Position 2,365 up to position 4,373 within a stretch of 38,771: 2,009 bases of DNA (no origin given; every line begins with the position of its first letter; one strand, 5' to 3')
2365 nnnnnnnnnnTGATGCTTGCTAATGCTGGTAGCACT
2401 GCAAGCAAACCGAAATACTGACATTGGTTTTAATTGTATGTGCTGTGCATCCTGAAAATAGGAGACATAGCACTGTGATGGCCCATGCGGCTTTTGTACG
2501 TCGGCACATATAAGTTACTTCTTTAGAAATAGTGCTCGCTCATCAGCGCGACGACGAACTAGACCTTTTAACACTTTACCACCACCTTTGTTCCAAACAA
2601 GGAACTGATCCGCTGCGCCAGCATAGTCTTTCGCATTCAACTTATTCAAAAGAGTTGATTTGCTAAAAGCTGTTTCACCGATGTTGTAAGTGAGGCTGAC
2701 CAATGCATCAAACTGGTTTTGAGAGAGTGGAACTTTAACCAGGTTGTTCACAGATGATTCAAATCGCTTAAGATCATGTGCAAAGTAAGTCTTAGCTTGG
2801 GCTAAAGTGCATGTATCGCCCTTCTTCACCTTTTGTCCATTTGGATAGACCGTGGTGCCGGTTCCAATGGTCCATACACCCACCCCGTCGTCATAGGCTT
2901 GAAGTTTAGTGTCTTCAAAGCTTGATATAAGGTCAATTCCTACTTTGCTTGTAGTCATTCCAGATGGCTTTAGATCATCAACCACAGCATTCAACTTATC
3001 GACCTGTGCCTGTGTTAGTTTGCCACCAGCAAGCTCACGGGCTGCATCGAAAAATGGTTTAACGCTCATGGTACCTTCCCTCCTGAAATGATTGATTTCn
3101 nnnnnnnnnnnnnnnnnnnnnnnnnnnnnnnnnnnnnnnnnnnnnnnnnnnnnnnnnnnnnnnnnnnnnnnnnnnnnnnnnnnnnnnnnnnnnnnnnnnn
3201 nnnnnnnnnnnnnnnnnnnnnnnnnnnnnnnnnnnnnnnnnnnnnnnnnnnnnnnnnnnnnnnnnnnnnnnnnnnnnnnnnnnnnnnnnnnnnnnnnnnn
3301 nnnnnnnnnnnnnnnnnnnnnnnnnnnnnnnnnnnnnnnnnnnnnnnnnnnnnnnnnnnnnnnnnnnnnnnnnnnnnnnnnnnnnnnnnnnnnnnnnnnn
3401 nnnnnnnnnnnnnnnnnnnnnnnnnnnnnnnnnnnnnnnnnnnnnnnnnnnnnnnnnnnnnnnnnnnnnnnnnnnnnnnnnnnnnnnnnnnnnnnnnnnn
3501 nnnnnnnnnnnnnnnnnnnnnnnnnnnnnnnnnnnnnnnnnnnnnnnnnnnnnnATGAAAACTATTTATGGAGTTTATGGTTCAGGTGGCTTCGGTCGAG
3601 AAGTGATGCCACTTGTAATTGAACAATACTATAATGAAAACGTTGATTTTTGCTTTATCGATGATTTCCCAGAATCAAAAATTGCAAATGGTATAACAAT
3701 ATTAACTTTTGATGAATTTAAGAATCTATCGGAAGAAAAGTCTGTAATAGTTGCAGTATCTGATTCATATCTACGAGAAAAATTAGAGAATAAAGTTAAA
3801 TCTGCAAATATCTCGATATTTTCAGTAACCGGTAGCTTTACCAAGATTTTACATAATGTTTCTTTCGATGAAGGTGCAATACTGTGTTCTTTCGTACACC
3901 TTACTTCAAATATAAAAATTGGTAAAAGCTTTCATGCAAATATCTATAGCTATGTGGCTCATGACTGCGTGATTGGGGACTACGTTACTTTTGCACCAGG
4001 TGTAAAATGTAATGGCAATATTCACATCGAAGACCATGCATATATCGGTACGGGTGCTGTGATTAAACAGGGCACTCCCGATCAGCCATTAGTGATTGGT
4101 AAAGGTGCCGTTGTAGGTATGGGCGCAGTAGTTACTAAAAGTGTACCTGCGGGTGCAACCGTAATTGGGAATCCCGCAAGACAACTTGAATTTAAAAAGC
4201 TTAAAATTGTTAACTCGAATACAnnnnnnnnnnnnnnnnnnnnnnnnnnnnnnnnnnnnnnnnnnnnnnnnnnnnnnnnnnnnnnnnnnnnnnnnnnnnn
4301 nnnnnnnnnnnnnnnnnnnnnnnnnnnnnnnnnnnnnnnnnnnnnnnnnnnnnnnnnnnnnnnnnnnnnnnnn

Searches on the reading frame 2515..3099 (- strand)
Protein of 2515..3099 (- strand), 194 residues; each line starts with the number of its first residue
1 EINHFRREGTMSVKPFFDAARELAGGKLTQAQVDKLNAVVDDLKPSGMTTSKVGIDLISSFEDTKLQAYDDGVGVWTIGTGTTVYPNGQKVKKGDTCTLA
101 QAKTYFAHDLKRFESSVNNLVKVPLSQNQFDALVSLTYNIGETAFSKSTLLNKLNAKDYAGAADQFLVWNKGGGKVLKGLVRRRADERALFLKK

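Call 75: search_protein_families(library=pfam, proteins=[window:2515-3099:-], max_evalue=0.001)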
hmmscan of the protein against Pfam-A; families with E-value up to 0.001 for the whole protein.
window:2515-3099:- (194 aa): 1 family
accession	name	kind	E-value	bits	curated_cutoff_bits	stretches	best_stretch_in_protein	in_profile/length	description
PF00959.24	Phage_lysozyme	-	2.1e-48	164.2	22.3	1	60-187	2-125/125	Phage lysozyme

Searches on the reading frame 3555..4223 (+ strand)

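Call 75: search_protein_families(library=pfam, proteins=[window:3555-4223:+], max_evalue=0.001)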
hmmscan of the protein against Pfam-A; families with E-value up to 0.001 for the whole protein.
window:3555-4223:+ (223 aa): 4 families
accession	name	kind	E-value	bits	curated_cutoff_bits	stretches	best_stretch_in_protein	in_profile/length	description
PF00132.30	Hexapep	-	2e-12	46.7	27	1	119-153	1-35/36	Bacterial transferase hexapeptide (six repeats)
PF17836.7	PglD_N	-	8.7e-08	33.1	23.4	1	7-80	4-77/78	PglD N-terminal domain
PF14602.12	Hexapep_2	-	6.8e-05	23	27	1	156-195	2-34/34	Hexapeptide repeat of succinyl-transferase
PF25084.1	LbH_EIF2B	-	0.00011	22.6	54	0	81-173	13-96/105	EIF2B subunit epsilon LbH domain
